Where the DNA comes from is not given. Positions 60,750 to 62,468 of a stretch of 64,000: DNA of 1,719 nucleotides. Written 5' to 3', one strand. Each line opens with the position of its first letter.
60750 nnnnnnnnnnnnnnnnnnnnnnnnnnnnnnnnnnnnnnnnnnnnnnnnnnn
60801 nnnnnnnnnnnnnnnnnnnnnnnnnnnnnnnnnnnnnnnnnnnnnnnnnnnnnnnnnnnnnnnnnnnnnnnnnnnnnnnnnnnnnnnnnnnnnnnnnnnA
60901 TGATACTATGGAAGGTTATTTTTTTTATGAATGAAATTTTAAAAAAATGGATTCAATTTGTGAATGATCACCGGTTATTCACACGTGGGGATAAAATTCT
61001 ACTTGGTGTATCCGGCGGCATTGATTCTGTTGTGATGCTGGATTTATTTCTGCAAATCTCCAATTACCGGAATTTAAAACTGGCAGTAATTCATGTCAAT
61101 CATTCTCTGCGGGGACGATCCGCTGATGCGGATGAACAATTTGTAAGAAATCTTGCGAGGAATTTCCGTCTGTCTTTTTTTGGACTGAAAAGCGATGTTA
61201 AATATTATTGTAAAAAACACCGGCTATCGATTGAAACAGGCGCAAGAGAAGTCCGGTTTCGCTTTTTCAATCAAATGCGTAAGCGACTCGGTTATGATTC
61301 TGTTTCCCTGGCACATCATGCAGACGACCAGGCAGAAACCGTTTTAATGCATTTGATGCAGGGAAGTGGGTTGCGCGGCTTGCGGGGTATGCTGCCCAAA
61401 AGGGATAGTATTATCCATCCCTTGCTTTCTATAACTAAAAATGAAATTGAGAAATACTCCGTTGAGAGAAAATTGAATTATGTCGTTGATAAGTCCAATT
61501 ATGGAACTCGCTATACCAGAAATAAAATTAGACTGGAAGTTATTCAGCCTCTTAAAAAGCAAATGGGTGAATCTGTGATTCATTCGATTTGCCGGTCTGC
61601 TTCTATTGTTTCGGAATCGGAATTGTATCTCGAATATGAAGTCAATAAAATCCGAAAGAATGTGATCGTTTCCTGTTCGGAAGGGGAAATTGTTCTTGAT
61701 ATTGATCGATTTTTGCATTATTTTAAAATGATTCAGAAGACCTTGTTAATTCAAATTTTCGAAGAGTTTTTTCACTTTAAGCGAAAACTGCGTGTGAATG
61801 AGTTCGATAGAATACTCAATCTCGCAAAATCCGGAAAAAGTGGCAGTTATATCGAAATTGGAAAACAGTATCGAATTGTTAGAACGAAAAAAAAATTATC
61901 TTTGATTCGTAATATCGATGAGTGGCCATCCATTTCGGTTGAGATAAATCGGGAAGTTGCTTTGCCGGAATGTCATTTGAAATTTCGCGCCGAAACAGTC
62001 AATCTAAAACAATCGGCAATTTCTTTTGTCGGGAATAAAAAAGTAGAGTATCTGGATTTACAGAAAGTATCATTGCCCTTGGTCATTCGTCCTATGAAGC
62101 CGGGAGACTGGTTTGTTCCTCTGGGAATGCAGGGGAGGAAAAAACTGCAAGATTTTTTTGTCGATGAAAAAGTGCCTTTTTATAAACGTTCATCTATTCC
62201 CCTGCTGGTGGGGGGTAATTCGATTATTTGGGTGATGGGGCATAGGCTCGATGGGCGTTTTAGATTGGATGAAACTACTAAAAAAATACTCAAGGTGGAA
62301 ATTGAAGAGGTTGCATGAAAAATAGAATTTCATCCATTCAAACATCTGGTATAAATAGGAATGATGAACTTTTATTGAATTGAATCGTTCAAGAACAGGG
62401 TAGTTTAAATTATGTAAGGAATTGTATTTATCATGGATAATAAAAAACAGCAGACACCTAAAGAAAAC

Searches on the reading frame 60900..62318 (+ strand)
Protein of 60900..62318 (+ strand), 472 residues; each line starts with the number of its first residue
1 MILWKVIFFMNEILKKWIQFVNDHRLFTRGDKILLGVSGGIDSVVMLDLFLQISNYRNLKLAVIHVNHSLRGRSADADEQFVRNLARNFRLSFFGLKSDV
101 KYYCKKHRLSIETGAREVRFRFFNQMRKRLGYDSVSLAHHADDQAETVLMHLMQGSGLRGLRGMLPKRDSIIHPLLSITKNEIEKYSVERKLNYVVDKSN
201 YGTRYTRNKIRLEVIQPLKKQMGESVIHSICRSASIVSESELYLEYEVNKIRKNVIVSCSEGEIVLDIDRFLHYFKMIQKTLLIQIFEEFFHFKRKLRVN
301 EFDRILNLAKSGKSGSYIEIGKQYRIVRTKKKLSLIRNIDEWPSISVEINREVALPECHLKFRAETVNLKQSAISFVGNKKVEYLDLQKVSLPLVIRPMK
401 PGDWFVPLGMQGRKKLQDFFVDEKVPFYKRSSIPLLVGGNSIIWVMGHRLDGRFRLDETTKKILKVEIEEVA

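Call 7: search_protein_families(library=pfam, proteins=[window:60927-62318:+])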
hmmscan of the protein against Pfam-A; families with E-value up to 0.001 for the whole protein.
window:60927-62318:+ (463 aa): 2 families
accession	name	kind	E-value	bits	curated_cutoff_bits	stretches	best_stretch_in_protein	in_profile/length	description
PF01171.26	ATP_bind_3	-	5.8e-51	173.2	27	1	23-203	1-181/182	PP-loop family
PF11734.13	TilS_C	-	1.4e-11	44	22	1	386-453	2-69/74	TilS substrate C-terminal domain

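Call 8: search_protein_families(library=ncbifam, proteins=[window:60927-62318:+])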
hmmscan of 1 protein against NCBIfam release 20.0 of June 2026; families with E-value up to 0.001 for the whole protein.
window:60927-62318:+ (463 aa): 5 families
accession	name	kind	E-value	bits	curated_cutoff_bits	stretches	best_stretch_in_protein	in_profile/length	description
TIGR02432.1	lysidine_TilS_N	equivalog_domain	1.2e-51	175.3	93.6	1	23-206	1-188/189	tRNA lysidine(34) synthetase TilS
NF007942.0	PRK10660.1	equivalog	6.8e-36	124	606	1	20-438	16-414/439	tRNA lysidine(34) synthetase TilS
NF007972.0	PRK10696.1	equivalog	1e-14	54.5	272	1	5-232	25-255/295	tRNA 2-thiocytidine(32) synthetase TtcA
TIGR02433.1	lysidine_TilS_C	equivalog_domain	1.8e-12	46.5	20.2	1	385-431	1-47/47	tRNA lysidine(34) synthetase TilS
NF049949.1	tRNAsynTtuAPyrococ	equivalog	2.1e-08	33.6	450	1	11-211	37-240/292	tRNA-5-methyluridine(54) 2-sulfurtransferase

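Call 10: find_related_loci(query=window:60927-62318:+, collection=genome_contigs, flank=10000)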
Query window:60927-62318:+ (463 aa) in genome_contigs; peptide patterns used: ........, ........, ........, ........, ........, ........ (x = any residue, [..] = any of these).
117 stretches matched a pattern; 1 encode a relative of the query (tblastn E <= 1e-3); 1 distinct loci.
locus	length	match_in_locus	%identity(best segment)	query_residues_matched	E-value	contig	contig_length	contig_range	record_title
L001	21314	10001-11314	30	1-436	8e-48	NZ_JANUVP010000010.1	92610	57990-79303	Caldifermentibacillus hisashii strain N-11 NODE_10_length_92610_cov_69.907957, whole genome shotgun sequence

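Call 12: find_encoding_contigs(protein=window:60927-62318:+, flank=10000, max_places=10)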
Protein window:60927-62318:+ (463 aa): no gene with exactly this product is on record in the collection.

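Call 14: find_encoding_contigs(protein=window:60900-62318:+, flank=10000, max_places=10)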
Protein window:60900-62318:+ (472 aa): 3 contigs read that carry it; 3 places shown.
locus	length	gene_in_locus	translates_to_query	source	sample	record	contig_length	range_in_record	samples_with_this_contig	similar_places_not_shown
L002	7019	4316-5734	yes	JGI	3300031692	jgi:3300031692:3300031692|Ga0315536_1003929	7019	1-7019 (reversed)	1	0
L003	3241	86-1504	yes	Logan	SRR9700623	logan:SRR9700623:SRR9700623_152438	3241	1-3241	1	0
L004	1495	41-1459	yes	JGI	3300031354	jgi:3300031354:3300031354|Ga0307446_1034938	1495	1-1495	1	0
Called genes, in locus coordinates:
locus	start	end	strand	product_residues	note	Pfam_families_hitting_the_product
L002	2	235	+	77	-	?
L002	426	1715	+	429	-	PF01964:ThiC_Rad_SAM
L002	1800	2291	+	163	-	PF01327:Pep_deformylase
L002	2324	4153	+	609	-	PF05524:PEP-utilisers_N, PF00391:PEP-utilizers, PF02896:PEP-utilizers_C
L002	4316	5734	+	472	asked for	PF01171:ATP_bind_3, PF11734:TilS_C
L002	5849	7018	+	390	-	?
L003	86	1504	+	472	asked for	PF01171:ATP_bind_3, PF11734:TilS_C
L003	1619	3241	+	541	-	?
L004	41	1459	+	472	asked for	PF01171:ATP_bind_3, PF11734:TilS_C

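Call 25: find_homologous_proteins(query=window:60927-62318:+, max_evalue=1e-20)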
Query window:60927-62318:+ (463 aa): 3753 proteins with E <= 1e-20 among 8000 candidates; the best 120 are listed.
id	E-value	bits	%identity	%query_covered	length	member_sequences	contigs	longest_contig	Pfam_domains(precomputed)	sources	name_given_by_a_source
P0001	1.0e-233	794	78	100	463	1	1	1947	PF11734.14,PF01171.27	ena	-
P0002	6.5e-231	785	76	100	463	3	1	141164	PF11734.14,PF01171.27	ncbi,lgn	-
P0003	1.2e-226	771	75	100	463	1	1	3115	PF11734.14,PF01171.27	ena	-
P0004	5.0e-142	492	50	99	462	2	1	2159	PF11734.14,PF01171.27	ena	-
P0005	1.7e-140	487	50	99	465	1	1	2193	PF11734.14,PF01171.27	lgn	-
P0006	2.4e-137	477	48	98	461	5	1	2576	PF11734.14,PF01171.27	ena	-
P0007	2.8e-136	473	47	98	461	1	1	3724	PF11734.14,PF01171.27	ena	-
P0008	3.6e-135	470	48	99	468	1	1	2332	PF11734.14,PF01171.27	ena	-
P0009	2.8e-134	467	45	99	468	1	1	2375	PF11734.14,PF01171.27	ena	-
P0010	1.6e-133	464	48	97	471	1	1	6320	PF11734.14,PF01171.27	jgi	jgi:tRNA(Ile)-lysidine synthase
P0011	2.8e-133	463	45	100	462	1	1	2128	PF11734.14,PF01171.27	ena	-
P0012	2.1e-132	460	48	98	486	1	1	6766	PF11734.14,PF01171.27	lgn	-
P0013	9.6e-132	458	49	98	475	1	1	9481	PF11734.14,PF01171.27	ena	-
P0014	1.5e-131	458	48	99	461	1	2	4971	PF11734.14,PF01171.27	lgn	-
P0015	7.0e-127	442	46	98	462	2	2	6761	PF11734.14,PF01171.27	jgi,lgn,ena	-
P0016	4.9e-125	436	44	99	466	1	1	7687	PF11734.14,PF01171.27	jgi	jgi:tRNA(Ile)-lysidine synthase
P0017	1.8e-124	434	44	99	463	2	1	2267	PF11734.14,PF01171.27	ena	-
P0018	1.2e-123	432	46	94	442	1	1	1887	PF11734.14,PF01171.27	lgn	-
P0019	5.0e-117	410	42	100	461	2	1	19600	PF11734.14,PF01171.27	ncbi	-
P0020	2.4e-111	391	42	98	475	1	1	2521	PF11734.14,PF01171.27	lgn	-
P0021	9.3e-110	386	40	99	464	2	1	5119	PF11734.14,PF01171.27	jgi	-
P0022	2.1e-108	381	40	99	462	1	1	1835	PF11734.14,PF01171.27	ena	-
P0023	2.6e-107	378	40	98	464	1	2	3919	PF11734.14,PF01171.27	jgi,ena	-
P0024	1.1e-105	372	41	98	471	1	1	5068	PF11734.14,PF01171.27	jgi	jgi:tRNA(Ile)-lysidine synthase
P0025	6.2e-101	357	39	98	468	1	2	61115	PF11734.14,PF01171.27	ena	-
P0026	7.8e-101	356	40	98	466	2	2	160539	PF11734.14,PF01171.27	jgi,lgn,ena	-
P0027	2.7e-100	355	40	99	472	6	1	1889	PF11734.14,PF01171.27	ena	-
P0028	7.9e-100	353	40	99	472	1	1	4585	PF11734.14,PF01171.27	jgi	jgi:tRNA(Ile)-lysidine synthase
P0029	3.3e-99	351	40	99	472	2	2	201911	PF11734.14,PF01171.27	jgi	-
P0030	6.1e-99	350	40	92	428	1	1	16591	PF11734.14,PF01171.27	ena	-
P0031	1.1e-98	349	39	99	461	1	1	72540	PF11734.14,PF01171.27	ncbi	-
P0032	2.4e-96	342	40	99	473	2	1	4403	PF11734.14,PF01171.27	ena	-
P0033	1.8e-95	339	39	99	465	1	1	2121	PF11734.14,PF01171.27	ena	-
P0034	1.1e-94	336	38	98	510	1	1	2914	PF11734.14,PF01171.27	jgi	jgi:tRNA(Ile)-lysidine synthase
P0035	1.1e-88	316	38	98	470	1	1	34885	PF11734.14,PF01171.27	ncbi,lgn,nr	ncbi:tRNA lysidine(34) synthetase TilS [bacterium]|nr:tRNA lysidine(34) synthetase TilS [bacterium]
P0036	5.0e-88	314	37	99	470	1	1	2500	PF11734.14,PF01171.27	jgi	jgi:tRNA(Ile)-lysidine synthase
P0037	1.9e-87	312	37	96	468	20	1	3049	PF01507.26,PF11734.14,PF01171.27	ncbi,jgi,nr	ncbi:tRNA lysidine(34) synthetase TilS [candidate division KSB1 bacterium]|nr:MAG: tRNA lysidine(34)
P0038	2.3e-86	309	36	97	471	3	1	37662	PF11734.14,PF01171.27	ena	-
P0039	5.4e-86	308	36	97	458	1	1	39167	PF01507.26,PF11734.14,PF01171.27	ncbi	-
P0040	6.8e-85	304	38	97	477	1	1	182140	PF11734.14,PF01171.27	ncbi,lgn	-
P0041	8.9e-84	300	35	97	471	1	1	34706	PF11734.14,PF01171.27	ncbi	ncbi:MAG: tRNA lysidine(34) synthetase TilS [Bacteroidota bacterium]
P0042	8.4e-83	297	35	99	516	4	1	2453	PF11734.14,PF01171.27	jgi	-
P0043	9.6e-83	297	34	98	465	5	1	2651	PF11734.14,PF01171.27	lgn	-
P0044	1.1e-82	297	35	95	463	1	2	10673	PF11734.14,PF01171.27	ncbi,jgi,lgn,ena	-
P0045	2.0e-82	296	37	99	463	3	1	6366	PF11734.14,PF01171.27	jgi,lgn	-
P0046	1.6e-81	293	37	100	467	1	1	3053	PF01507.26,PF11734.14,PF01171.27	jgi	-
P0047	1.9e-81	293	35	98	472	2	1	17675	PF11734.14,PF01171.27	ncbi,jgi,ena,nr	ncbi:MAG: tRNA lysidine(34) synthetase TilS [Ignavibacteria bacterium]|nr:tRNA lysidine(34) syntheta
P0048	3.2e-81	292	37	100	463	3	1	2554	PF01507.26,PF11734.14,PF01171.27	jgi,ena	-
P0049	3.9e-81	292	34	98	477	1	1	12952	PF11734.14,PF01171.27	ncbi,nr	ncbi:tRNA lysidine(34) synthetase TilS [candidate division KSB1 bacterium]|nr:tRNA lysidine(34) synt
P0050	4.0e-81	291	36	97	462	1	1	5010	PF11734.14,PF01171.27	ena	-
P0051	4.0e-81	291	36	95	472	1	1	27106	PF11734.14,PF01171.27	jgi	-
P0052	4.6e-81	291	36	97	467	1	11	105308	PF11734.14,PF01171.27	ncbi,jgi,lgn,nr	ncbi:MAG: tRNA lysidine(34) synthetase TilS [Ignavibacteria bacterium]|nr:tRNA lysidine(34) syntheta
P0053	1.0e-80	290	34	99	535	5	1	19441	PF11734.14,PF01171.27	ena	-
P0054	1.8e-80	289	34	98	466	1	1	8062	PF11734.14,PF01171.27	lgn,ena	-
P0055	3.7e-80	288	38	99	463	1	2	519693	PF11734.14,PF01171.27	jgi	jgi:tRNA(Ile)-lysidine synthase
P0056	5.0e-80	288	34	97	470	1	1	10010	PF11734.14,PF01171.27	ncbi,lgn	-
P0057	9.5e-80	287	36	98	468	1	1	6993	PF11734.14,PF01171.27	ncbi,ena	ncbi:MAG TPA: tRNA lysidine(34) synthetase TilS [Bacteroidota bacterium]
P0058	1.9e-79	286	37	96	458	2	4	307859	PF11734.14,PF01171.27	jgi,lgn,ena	-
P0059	4.9e-79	285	34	99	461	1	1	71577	PF11734.14,PF01171.27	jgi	jgi:tRNA(Ile)-lysidine synthase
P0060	6.4e-79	284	35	96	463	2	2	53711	PF11734.14,PF01171.27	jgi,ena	-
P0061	2.4e-78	282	36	99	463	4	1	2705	PF11734.14,PF01171.27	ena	-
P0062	4.7e-78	281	34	96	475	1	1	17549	PF11734.14,PF01171.27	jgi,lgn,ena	-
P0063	4.8e-78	281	33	97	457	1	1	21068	PF01507.26,PF11734.14,PF01171.27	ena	-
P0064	5.0e-78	281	35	98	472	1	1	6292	PF11734.14,PF01171.27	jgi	jgi:tRNA(Ile)-lysidine synthase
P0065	1.2e-77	280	34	99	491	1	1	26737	PF11734.14,PF01171.27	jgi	jgi:tRNA(Ile)-lysidine synthase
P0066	1.3e-77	280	34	96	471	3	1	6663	PF11734.14,PF01171.27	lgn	-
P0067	2.2e-77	279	33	97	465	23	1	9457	PF11734.14,PF01171.27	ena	-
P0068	2.4e-77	279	36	97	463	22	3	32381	PF11734.14,PF01171.27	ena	-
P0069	3.3e-77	279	35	99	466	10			PF11734.14,PF01171.27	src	-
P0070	3.3e-77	279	34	99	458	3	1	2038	PF11734.14,PF01171.27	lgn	-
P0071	4.1e-77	278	34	96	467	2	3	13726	PF11734.14,PF01171.27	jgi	jgi:tRNA(Ile)-lysidine synthase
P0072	5.9e-77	278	34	99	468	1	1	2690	PF01507.26,PF11734.14,PF01171.27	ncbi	-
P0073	1.4e-76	277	34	98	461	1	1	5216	PF03483.23,PF11734.14,PF01171.27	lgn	-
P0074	2.3e-76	276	34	98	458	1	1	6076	PF11734.14,PF01171.27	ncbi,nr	ncbi:tRNA lysidine(34) synthetase TilS [bacterium]|nr:MAG: tRNA lysidine(34) synthetase TilS [bacter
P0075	3.1e-76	275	36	97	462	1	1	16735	PF01507.26,PF11734.14,PF01171.27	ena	-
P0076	4.0e-76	275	36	94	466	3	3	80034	PF11734.14,PF01171.27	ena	-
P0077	4.9e-76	275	34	100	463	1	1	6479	PF03483.23,PF11734.14,PF01171.27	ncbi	-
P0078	5.0e-76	275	35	97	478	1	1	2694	PF11734.14,PF01171.27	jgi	jgi:tRNA(Ile)-lysidine synthase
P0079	5.6e-76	275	35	99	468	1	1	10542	PF11734.14,PF01171.27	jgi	-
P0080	1.0e-75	274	35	99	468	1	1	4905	PF11734.14,PF01171.27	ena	-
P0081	1.1e-75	274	35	98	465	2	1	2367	PF11734.14,PF01171.27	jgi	-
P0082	1.2e-75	273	34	98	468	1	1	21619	PF11734.14,PF01171.27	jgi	-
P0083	1.2e-75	273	33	96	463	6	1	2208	PF11734.14,PF01171.27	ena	-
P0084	1.5e-75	273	34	99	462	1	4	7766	PF11734.14,PF01171.27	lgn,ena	-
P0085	1.7e-75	273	34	99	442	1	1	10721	PF11734.14,PF28558.1,PF01171.27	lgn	-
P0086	2.3e-75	273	36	97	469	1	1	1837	PF11734.14,PF01171.27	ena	-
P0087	2.9e-75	272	32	97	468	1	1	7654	PF03483.23,PF11734.14,PF01171.27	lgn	-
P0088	3.7e-75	272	33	99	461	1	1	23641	PF11734.14,PF01171.27,PF09179.17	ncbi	ncbi:MAG: tRNA lysidine(34) synthetase TilS [Dissulfurispiraceae bacterium]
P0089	3.8e-75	272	34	97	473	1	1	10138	PF11734.14,PF01171.27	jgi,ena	-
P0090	3.9e-75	272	34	98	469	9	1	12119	PF01507.26,PF11734.14,PF01171.27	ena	-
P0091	4.7e-75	271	35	96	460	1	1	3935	PF11734.14,PF01171.27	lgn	-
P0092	6.2e-75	271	35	98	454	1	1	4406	PF11734.14,PF28558.1,PF01171.27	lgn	-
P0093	6.3e-75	271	33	98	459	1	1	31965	PF11734.14,PF01171.27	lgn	-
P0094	7.3e-75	271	35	99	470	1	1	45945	PF11734.14,PF01171.27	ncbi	ncbi:tRNA lysidine(34) synthetase TilS [Natronospora cellulosivora (SeqCode)]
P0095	7.4e-75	271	36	97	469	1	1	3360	PF11734.14,PF01171.27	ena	-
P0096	8.1e-75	271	33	95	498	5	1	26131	PF03483.23,PF11734.14,PF01171.27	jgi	jgi:tRNA(Ile)-lysidine synthase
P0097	9.3e-75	271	35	98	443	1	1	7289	PF11734.14,PF28558.1,PF01171.27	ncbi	-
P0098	9.4e-75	270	34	98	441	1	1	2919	PF01507.26,PF11734.14,PF28558.1,PF01171.27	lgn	-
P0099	9.7e-75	270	34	99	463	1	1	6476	PF03483.23,PF11734.14,PF01171.27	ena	-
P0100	1.1e-74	270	34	98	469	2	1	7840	PF11734.14,PF01171.27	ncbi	ncbi:MAG: tRNA lysidine(34) synthetase TilS [Halanaerobiaceae bacterium]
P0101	1.1e-74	270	34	98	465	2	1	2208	PF11734.14,PF01171.27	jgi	jgi:tRNA(Ile)-lysidine synthase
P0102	1.2e-74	270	33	99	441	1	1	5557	PF01507.26,PF11734.14,PF28558.1,PF01171.27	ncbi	ncbi:MAG: tRNA lysidine(34) synthetase TilS [Adhaeribacter sp.]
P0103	1.2e-74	270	36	97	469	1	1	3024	PF11734.14,PF01171.27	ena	-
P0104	1.3e-74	270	33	99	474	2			PF11734.14,PF01171.27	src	-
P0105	1.3e-74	270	36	95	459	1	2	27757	PF11734.14,PF01171.27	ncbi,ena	ncbi:MAG: tRNA lysidine(34) synthetase TilS [Thermodesulfovibrionales bacterium]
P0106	1.4e-74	270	33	99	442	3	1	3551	PF11734.14,PF28558.1,PF01171.27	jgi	jgi:tRNA(Ile)-lysidine synthase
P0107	1.6e-74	270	35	98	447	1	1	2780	PF01507.26,PF11734.14,PF28558.1,PF01171.27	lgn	-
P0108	1.6e-74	270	36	97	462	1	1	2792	PF11734.14,PF01171.27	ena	-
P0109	1.8e-74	270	34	98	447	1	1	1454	PF11734.14,PF28558.1,PF01171.27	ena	-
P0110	1.8e-74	270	35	97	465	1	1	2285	PF11734.14,PF01171.27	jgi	jgi:tRNA(Ile)-lysidine synthase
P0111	2.0e-74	269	35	99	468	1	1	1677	PF03483.23,PF11734.14,PF01171.27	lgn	-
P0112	2.0e-74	269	36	97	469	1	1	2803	PF11734.14,PF01171.27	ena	-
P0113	2.4e-74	269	36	98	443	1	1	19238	PF11734.14,PF28558.1,PF01171.27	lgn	-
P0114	2.6e-74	269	33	97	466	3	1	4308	PF11734.14,PF01171.27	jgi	-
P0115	2.6e-74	269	35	96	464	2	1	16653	PF11734.14,PF01171.27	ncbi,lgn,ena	-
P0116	3.5e-74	269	34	99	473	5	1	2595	PF11734.14,PF01171.27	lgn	-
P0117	3.7e-74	269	33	99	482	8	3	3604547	PF03483.23,PF11734.14,PF01171.27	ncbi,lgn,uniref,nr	ncbi:tRNA lysidine(34) synthetase TilS [Acetivibrio saccincola]|uniref:tRNA(Ile)-lysidine synthase n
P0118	4.2e-74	268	32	96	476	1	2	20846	PF11734.14,PF01171.27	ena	-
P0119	4.8e-74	268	32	98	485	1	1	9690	PF11734.14,PF01171.27,PF09179.17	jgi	jgi:tRNA(Ile)-lysidine synthase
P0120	5.1e-74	268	35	99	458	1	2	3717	PF11734.14,PF01171.27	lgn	-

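Call 26: find_encoding_contigs(protein=P0002, flank=10000, max_places=4)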
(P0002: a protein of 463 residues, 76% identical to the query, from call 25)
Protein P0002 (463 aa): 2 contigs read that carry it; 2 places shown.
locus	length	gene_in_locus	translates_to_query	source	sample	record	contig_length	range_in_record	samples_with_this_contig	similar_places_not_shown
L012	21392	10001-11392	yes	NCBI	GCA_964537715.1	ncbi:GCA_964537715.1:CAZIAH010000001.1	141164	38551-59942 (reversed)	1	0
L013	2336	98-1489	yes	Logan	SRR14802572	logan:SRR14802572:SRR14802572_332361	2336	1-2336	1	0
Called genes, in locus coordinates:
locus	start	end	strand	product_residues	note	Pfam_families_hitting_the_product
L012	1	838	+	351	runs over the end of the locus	PF00072:Response_reg, PF01339:CheB_methylest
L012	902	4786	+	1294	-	PF00072:Response_reg, PF01590:GAF, PF13185:GAF_2, PF13492:GAF_3, PF01590:GAF, PF13185:GAF_2, PF00512:HisKA, PF02518:HATPase_c, +5 more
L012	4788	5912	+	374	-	PF00072:Response_reg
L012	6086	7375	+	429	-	PF01964:ThiC_Rad_SAM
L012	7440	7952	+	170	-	PF01327:Pep_deformylase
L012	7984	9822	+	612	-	PF05524:PEP-utilisers_N, PF00391:PEP-utilizers, PF02896:PEP-utilizers_C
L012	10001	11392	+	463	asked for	PF01171:ATP_bind_3, PF11734:TilS_C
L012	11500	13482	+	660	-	PF06480:FtsH_ext, PF05496:RuvB_N (faint), PF00004:AAA, PF17862:AAA_lid_3, PF01434:Peptidase_M41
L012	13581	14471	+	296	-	PF00809:Pterin_bind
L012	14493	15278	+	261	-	PF19293:CdaA_N, PF02457:DAC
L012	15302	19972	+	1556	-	PF01364:Peptidase_C25, PF13860:FlgD_ig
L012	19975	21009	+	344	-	-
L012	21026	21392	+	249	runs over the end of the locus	-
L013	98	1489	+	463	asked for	PF01171:ATP_bind_3, PF11734:TilS_C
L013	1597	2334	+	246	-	?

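Call 27: find_encoding_contigs(protein=P0013, flank=10000, max_places=3)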
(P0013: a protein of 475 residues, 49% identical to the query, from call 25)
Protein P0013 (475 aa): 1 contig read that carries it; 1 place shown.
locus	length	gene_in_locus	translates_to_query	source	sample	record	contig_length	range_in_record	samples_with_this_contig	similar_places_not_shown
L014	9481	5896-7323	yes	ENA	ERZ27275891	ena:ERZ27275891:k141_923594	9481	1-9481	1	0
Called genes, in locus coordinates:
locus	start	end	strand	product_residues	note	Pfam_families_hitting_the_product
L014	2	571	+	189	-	?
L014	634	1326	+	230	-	PF01841:Transglut_core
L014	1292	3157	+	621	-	PF02771:Acyl-CoA_dh_N, PF02770:Acyl-CoA_dh_M, PF00441:Acyl-CoA_dh_1, PF08028:Acyl-CoA_dh_2, PF21343:ACAD9-ACADV_C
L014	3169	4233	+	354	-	PF00180:Iso_dh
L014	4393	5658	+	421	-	PF00330:Aconitase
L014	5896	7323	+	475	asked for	PF01171:ATP_bind_3, PF11734:TilS_C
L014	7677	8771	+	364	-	PF13860:FlgD_ig, PF18962:Por_Secre_tail (weak)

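Call 28: find_encoding_contigs(protein=P0019, flank=10000, max_places=3)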
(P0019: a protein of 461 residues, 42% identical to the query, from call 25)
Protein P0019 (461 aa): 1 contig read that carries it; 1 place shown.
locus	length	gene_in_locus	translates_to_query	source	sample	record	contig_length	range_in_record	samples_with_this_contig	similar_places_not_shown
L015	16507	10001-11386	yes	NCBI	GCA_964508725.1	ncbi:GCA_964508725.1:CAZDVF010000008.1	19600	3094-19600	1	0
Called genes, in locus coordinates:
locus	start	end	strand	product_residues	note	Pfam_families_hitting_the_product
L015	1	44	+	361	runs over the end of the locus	PF00072:Response_reg, PF01339:CheB_methylest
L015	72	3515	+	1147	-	PF00072:Response_reg, PF01590:GAF, PF13185:GAF_2, PF13492:GAF_3, PF00512:HisKA, PF02518:HATPase_c, PF00072:Response_reg, PF01627:Hpt, +1 more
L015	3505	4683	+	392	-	-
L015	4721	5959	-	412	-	PF03537:Glyco_hydro_114, PF13860:FlgD_ig (weak)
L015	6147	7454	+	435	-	PF01964:ThiC_Rad_SAM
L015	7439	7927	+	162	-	PF01327:Pep_deformylase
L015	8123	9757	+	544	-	PF05524:PEP-utilisers_N, PF00391:PEP-utilizers, PF02896:PEP-utilizers_C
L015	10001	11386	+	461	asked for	PF01171:ATP_bind_3, PF11734:TilS_C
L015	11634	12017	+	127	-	PF00392:GntR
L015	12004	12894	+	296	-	PF13476:AAA_23 (weak), PF00005:ABC_tran, PF13304:AAA_21 (weak)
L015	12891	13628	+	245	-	-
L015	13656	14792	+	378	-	PF01757:Acyl_transf_3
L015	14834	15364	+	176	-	PF00023:Ank (faint), PF12796:Ank_2, PF13606:Ank_3 (faint), PF13637:Ank_4, PF13857:Ank_5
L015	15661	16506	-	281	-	?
